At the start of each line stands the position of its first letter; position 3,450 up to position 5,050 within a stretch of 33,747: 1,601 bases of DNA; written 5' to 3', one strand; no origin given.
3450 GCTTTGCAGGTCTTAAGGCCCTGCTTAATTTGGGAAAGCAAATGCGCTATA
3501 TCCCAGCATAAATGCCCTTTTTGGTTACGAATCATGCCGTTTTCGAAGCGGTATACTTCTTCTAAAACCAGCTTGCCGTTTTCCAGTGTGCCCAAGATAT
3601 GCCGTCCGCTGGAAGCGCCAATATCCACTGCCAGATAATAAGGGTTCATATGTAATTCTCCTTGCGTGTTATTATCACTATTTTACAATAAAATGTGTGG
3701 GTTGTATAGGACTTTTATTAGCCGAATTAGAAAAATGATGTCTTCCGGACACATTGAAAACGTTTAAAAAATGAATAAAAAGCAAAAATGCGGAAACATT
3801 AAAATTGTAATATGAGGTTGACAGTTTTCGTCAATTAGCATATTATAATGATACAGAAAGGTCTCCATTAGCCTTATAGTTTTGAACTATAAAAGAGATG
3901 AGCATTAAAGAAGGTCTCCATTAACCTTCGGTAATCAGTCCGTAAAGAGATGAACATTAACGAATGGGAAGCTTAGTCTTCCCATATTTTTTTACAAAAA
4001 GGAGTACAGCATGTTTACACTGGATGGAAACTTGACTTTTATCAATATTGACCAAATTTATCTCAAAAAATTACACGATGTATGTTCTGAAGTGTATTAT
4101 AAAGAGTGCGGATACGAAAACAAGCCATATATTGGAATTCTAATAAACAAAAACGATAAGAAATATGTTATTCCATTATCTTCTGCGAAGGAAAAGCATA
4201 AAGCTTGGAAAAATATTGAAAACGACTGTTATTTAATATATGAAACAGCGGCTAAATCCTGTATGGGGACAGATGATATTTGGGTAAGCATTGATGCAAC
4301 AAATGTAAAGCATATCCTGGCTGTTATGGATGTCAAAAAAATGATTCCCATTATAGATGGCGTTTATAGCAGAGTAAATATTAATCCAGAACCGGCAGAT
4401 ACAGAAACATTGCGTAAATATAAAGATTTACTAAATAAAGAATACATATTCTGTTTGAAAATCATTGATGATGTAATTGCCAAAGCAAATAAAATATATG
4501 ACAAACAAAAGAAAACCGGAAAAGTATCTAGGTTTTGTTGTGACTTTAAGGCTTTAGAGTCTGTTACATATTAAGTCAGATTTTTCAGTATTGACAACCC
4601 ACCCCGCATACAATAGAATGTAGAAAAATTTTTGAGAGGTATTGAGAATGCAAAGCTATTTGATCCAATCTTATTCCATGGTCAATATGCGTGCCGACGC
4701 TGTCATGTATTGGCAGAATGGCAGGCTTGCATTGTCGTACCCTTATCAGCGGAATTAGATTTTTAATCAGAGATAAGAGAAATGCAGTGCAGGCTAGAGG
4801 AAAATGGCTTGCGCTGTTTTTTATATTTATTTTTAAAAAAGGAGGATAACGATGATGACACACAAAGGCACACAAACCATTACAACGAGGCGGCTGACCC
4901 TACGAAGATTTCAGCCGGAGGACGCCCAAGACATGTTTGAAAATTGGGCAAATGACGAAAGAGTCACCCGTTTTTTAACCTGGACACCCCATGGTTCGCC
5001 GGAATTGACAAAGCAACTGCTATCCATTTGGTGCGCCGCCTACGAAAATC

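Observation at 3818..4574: Complete type III toxin-antitoxin (ToxIN/CptIN-like abortive-infection) module in an AT-rich islet next to the rhamnose operon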

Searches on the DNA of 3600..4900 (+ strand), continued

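Call 66: search_with_rna_model(model_id=R1, sources=[L001, L002, L003, L004, L005, L006, L007, L008, L009, L010, L011, L012, L013, L014, L015, L016, L017, L018, L019, L020, L021, L022, L023, L024, L025, L026, L027, L028, L029, L030, L031, L032, L033, L034, L035, L036, L037, L038, L039, L040, L041, L042, L043, L044, L045, L046, L047, L048, L049, L050, L051, L052, L053, L054, L055, L056, L057, L058, L059, L060, L061, L062, L063, L064, L065, L066, L067, L068, L069, L070, L071, L072, L073, L074, L075, L076, L077, L078, L079, L080, L081, L082, L083, L187, L188, L189, L190, L191, L192, L193, L194, L195, L196, L197, L198, L199, L200, L201, L202], max_evalue=0.01, make_alignment=true)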
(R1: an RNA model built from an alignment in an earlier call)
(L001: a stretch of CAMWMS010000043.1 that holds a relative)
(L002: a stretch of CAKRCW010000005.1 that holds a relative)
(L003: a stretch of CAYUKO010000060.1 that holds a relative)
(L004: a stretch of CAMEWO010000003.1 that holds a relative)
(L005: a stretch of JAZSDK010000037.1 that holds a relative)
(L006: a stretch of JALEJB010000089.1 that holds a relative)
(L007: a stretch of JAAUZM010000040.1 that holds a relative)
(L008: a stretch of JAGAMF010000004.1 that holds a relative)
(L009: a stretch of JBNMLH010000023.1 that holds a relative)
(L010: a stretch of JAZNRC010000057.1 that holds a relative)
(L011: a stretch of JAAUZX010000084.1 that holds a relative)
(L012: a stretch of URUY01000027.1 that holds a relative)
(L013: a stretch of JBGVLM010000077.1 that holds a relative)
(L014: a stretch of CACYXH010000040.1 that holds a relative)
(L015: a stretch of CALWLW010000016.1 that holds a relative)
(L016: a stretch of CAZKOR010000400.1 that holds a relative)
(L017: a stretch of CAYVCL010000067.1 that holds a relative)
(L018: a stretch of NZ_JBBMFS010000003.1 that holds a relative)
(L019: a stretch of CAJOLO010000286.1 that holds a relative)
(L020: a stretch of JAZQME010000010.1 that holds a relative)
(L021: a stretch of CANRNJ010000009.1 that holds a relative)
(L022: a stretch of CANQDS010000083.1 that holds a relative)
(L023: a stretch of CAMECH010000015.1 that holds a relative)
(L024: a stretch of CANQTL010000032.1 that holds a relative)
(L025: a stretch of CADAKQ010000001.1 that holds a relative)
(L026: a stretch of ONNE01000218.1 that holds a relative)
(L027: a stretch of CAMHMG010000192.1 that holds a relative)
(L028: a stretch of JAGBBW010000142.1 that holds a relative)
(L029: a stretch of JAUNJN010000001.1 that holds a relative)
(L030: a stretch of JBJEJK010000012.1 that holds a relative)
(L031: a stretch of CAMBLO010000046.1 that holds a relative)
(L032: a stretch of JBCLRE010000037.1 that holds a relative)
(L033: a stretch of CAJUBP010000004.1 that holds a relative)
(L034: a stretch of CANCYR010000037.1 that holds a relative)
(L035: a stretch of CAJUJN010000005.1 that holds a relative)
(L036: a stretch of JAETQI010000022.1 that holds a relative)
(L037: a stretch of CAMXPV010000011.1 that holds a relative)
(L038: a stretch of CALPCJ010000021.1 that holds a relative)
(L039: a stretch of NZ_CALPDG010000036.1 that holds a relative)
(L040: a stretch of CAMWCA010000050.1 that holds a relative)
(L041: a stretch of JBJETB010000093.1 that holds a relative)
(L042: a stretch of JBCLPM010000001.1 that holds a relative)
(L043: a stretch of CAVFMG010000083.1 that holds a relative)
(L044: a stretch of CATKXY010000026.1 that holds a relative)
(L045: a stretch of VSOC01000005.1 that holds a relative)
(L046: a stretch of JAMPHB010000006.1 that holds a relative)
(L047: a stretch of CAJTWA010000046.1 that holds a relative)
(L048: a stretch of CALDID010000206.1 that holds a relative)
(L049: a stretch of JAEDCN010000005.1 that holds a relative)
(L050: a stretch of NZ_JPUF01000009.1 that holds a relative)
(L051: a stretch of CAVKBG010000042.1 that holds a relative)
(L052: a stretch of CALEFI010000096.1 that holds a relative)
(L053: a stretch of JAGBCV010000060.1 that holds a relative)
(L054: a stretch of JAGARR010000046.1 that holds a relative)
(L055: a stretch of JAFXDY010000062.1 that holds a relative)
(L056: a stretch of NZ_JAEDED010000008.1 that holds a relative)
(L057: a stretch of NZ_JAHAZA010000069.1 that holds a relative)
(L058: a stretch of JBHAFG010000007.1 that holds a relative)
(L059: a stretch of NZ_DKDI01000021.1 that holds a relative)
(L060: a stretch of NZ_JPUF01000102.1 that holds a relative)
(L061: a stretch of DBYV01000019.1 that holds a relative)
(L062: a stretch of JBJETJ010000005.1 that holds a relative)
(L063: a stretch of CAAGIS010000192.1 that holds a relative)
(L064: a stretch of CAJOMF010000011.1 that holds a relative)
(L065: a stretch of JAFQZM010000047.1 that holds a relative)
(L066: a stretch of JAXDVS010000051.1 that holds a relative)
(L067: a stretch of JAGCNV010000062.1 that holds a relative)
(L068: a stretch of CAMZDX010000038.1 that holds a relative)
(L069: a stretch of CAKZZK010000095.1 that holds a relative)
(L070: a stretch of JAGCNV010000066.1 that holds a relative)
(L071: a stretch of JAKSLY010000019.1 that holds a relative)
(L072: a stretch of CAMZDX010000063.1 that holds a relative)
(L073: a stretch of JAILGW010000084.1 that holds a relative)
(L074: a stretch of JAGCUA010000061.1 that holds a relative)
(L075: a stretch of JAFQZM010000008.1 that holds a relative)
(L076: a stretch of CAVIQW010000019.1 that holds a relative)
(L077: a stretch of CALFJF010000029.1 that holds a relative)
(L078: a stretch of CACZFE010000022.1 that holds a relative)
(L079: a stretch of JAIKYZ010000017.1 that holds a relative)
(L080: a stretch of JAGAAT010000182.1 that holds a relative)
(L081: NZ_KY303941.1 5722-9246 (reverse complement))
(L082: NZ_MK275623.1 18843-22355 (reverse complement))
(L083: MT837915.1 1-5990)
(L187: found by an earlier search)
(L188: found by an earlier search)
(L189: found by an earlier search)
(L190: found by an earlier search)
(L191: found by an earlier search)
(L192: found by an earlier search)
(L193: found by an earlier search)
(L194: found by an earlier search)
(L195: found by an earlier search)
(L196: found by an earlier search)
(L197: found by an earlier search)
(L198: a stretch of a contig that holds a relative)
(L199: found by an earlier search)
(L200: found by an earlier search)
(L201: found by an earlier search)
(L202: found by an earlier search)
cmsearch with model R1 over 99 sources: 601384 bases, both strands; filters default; matches with E-value up to 0.01: 131.
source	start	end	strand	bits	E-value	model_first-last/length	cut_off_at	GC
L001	2892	2943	+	77.4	3e-17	1-52/52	no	0.38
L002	2893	2944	+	77.4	3e-17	1-52/52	no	0.38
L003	2893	2944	+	77.4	3e-17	1-52/52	no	0.38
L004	2893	2944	+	77.4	3e-17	1-52/52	no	0.38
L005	2893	2944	+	77.4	3e-17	1-52/52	no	0.38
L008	2893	2944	+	77.4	3e-17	1-52/52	no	0.38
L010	2893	2944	+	77.4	3e-17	1-52/52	no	0.38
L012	2893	2944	+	77.4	3e-17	1-52/52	no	0.38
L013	1188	1239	+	77.4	3e-17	1-52/52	no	0.38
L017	2632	2683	+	77.4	3e-17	1-52/52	no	0.38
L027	186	237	+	77.4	3e-17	1-52/52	no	0.38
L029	2893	2944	+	77.4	3e-17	1-52/52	no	0.38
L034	2899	2950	+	77.4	3e-17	1-52/52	no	0.38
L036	2899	2950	+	77.4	3e-17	1-52/52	no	0.38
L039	2899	2950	+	77.4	3e-17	1-52/52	no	0.38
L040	2898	2949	+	77.4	3e-17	1-52/52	no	0.38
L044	2900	2951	+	77.4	3e-17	1-52/52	no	0.38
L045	2900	2951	+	77.4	3e-17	1-52/52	no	0.38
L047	2899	2950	+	77.4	3e-17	1-52/52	no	0.38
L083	5502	5553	+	77.4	3e-17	1-52/52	no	0.38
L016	444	495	+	77.3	3.2e-17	1-52/52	no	0.37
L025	2891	2942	+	76.8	4.3e-17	1-52/52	no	0.37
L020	2894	2945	+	76.5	5.3e-17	1-52/52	no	0.38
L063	239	289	+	76.4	5.4e-17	1-52/52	no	0.35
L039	2847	2898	+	76.4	5.6e-17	1-52/52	no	0.35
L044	2848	2899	+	76.4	5.6e-17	1-52/52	no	0.35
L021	2893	2944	+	76.2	6.2e-17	1-52/52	no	0.38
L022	2893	2944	+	76.2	6.2e-17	1-52/52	no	0.38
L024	2893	2944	+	76.2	6.2e-17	1-52/52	no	0.38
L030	2895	2946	+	75.9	7.5e-17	1-52/52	no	0.37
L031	2895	2946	+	75.9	7.5e-17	1-52/52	no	0.37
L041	542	593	+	75.7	8.7e-17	1-52/52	no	0.4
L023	2893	2944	+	75.6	8.8e-17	1-52/52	no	0.38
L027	133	185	+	75.4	1e-16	1-52/52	no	0.34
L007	2892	2943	+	75.3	1.1e-16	1-52/52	no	0.4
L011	2892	2943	+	75.3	1.1e-16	1-52/52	no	0.4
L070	2910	2960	+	75.3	1.1e-16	1-52/52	no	0.37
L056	2904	2954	+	75.2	1.2e-16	1-52/52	no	0.37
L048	1689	1739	+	74.9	1.4e-16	1-52/52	no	0.39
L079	2902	2952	+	74.9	1.4e-16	1-52/52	no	0.39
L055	2904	2954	+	74.6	1.6e-16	1-52/52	no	0.39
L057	54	104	+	74.6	1.6e-16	1-52/52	no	0.39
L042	2899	2950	+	74.6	1.6e-16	1-52/52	no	0.38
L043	2893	2944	+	74.6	1.6e-16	1-52/52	no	0.38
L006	492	543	+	74.5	1.7e-16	1-52/52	no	0.4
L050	2904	2954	+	74.4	1.9e-16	1-52/52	no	0.41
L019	2893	2944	+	74.4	1.9e-16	1-52/52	no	0.4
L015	1384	1436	+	74.4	1.9e-16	1-52/52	no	0.36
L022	2840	2892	+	74.4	1.9e-16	1-52/52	no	0.36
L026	2898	2949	+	74.1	2.2e-16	1-52/52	no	0.38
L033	2844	2895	+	74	2.4e-16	1-52/52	no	0.37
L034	2847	2898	+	74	2.4e-16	1-52/52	no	0.37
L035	2844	2895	+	74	2.4e-16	1-52/52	no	0.37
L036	2847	2898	+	74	2.4e-16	1-52/52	no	0.37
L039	2743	2794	+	74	2.4e-16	1-52/52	no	0.37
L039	2795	2846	+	74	2.4e-16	1-52/52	no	0.37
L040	2846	2897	+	74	2.4e-16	1-52/52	no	0.37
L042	2847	2898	+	74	2.4e-16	1-52/52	no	0.37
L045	2848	2899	+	74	2.4e-16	1-52/52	no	0.37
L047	2847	2898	+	74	2.4e-16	1-52/52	no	0.37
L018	2895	2946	+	73.8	2.6e-16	1-52/52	no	0.4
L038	2903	2952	+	73.8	2.7e-16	1-52/52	no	0.38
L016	391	443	+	73.3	3.7e-16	1-52/52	no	0.36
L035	2896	2947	+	73.1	4.1e-16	1-52/52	no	0.42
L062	2897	2947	+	73.1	4.2e-16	1-52/52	no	0.41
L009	593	644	+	72.9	4.5e-16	1-52/52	no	0.4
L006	438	491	+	72.9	4.6e-16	1-52/52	no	0.33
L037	2899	2950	+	72.7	5.2e-16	1-52/52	no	0.38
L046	2898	2949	+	72.7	5.2e-16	1-52/52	no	0.38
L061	2902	2952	+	72.6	5.6e-16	1-52/52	no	0.37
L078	2903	2953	+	72.6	5.6e-16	1-52/52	no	0.37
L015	1437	1488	+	72.4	6.1e-16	1-52/52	no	0.38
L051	2802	2852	+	72.4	6.2e-16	1-52/52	no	0.39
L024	2840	2892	+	72.3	6.6e-16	1-52/52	no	0.34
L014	2840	2892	+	72.3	6.7e-16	1-52/52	no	0.36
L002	2840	2892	+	72.3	6.7e-16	1-52/52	no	0.38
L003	2840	2892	+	72.3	6.7e-16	1-52/52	no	0.38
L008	2840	2892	+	72.3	6.7e-16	1-52/52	no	0.38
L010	2840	2892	+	72.3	6.7e-16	1-52/52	no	0.38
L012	2840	2892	+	72.3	6.7e-16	1-52/52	no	0.38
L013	1135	1187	+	72.3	6.7e-16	1-52/52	no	0.38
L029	2840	2892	+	72.3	6.7e-16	1-52/52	no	0.38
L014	2893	2944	+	72.1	7.6e-16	1-52/52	no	0.42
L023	2840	2892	+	71.6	1e-15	1-52/52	no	0.38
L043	2840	2892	+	71.4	1.1e-15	1-52/52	no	0.38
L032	2848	2900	+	71.3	1.2e-15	1-52/52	no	0.32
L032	2901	2953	+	71.3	1.2e-15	1-52/52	no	0.32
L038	2850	2902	+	71.3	1.2e-15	1-52/52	no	0.32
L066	2907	2957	+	70.8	1.6e-15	1-52/52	no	0.39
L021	2840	2892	+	70.8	1.6e-15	1-52/52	no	0.34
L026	2845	2897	+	70.8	1.7e-15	1-52/52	no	0.32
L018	2842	2894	+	70.4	2.1e-15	1-52/52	no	0.26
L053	912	963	+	69.9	2.8e-15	1-52/52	no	0.37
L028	2838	2890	+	69.8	2.9e-15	1-52/52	no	0.38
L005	2840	2892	+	69.8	3e-15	1-52/52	no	0.4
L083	5449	5501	+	69.5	3.6e-15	1-52/52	no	0.38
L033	2896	2947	+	68.9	5.3e-15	1-52/52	no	0.44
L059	2855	2905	+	68.8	5.5e-15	1-52/52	no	0.43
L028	2891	2942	+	68.8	5.6e-15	1-52/52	no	0.37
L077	519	569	+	68.6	6e-15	1-52/52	no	0.39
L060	2896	2946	+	68.1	8.2e-15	1-52/52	no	0.41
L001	2839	2891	+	67.6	1.1e-14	1-52/52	no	0.42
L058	2903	2953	+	67.1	1.6e-14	1-52/52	no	0.39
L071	2905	2954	+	66.4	2.4e-14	1-52/52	no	0.3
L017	2579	2631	+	66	3e-14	1-52/52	no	0.36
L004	2840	2892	+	65.9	3.1e-14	1-52/52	no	0.34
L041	489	541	+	65.6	3.7e-14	1-52/52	no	0.36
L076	2905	2955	+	65.4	4.2e-14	1-52/52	no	0.35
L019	2840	2892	+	65.3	4.5e-14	1-52/52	no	0.34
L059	2906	2955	+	65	5.5e-14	1-52/52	no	0.3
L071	2854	2904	+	64.4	7.7e-14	1-52/52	no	0.41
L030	2842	2894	+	64.3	8.1e-14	1-52/52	no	0.36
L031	2842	2894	+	64.1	9.2e-14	1-52/52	no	0.34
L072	521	568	+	63.9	1.1e-13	1-52/52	no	0.44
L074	2913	2960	+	63.9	1.1e-13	1-52/52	no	0.44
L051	2853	2902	+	63.4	1.4e-13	1-52/52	no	0.34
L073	2608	2655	+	62.9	1.9e-13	1-52/52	no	0.48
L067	2914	2961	+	62.3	2.8e-13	1-52/52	no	0.46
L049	2907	2957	+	61.9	3.6e-13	1-52/52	no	0.35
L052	2907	2957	+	61.9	3.6e-13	1-52/52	no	0.35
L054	2888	2938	+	61.9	3.6e-13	1-52/52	no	0.35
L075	2913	2960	+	61.1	5.7e-13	1-52/52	no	0.5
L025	2838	2890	+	60.4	8.6e-13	1-52/52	no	0.32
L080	2913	2960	+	59.8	1.2e-12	1-52/52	no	0.52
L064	2908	2955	+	58.5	2.8e-12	1-52/52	no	0.44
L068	1132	1179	+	57.9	4e-12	1-52/52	no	0.46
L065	1654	1701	+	57.3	5.7e-12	1-52/52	no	0.44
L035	4013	4064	+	53.6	5.5e-11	1-52/52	no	0.38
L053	861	911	+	53.5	5.6e-11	1-52/52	no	0.33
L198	2970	3018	-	50.1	4.5e-10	1-52/52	no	0.41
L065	1039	1086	-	22.6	0.0076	1-52/52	no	0.31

Alignment A3: 131 matches aligned to the model, 57 columns, each read 5' to 3' on its own strand. Consensus structure (alignment columns), stored with it:
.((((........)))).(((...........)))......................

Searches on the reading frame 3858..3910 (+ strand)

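Call 79: search_protein_families(library=phrogs, proteins=[L175:9038-10825:+, L175:11622-12701:+, L175:11012-11596:+, L180:8620-9411:+, L180:6584-6985:+], max_evalue=0.00001)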
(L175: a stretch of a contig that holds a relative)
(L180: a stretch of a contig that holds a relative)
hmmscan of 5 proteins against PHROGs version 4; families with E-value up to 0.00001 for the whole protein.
L175:9038-10825:+ (596 aa): 1 family
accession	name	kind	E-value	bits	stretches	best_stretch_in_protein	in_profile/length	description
phrog_3313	-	unknown function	1.7e-22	81.1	1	22-540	19-436/480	-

L175:11622-12701:+ (360 aa): 2 families
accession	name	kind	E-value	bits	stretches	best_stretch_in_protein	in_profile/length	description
phrog_4088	-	unknown function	3.6e-46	159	1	76-358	50-329/332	-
phrog_22779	-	unknown function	1.8e-08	35.2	1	171-359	16-203/205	-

L175:11012-11596:+ (195 aa): 0 families

L180:8620-9411:+ (264 aa): 10 families
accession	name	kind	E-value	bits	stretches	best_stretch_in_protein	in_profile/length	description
phrog_15001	-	lysis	4.1e-52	178.5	1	7-196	16-198/367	endolysin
phrog_1794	-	lysis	1.8e-31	110.8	2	4-198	29-201/336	amidase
phrog_5182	-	lysis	2.4e-22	81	1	6-212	6-185/321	endolysin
phrog_2338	-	lysis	5.9e-14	53.2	1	22-233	23-234/346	endolysin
phrog_833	-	lysis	2.1e-12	48.3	1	4-193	4-175/294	endolysin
phrog_670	-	lysis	3.2e-07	30.6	1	26-197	112-255/596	endolysin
phrog_9611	-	lysis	1.1e-06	29.5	1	69-198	54-171/246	endolysin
phrog_8164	-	lysis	2.4e-06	28.1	1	21-174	20-158/320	endolysin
phrog_1110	-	lysis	3.2e-06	27.7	1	30-202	25-178/301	endolysin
phrog_3088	-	lysis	4.6e-06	27.6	0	23-165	20-137/248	amidase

L180:6584-6985:+ (134 aa): 3 families
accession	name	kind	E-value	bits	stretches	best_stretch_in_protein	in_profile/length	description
phrog_174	-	DNA, RNA and nucleotide metabolism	6e-24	86.3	1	3-126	115-226/384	dCMP deaminase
phrog_18355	-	DNA, RNA and nucleotide metabolism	1.6e-12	48.3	1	67-126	3-50/52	deoxycytidinylate deaminase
phrog_2369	-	DNA, RNA and nucleotide metabolism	8.1e-12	46.6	1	8-126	9-126/195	dCMP deaminase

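Call 92: search_protein_families(library=pfam, proteins=[L175:11012-11596:+], max_evalue=0.01)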
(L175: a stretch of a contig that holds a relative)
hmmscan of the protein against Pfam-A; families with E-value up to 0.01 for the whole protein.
L175:11012-11596:+ (195 aa): 0 families
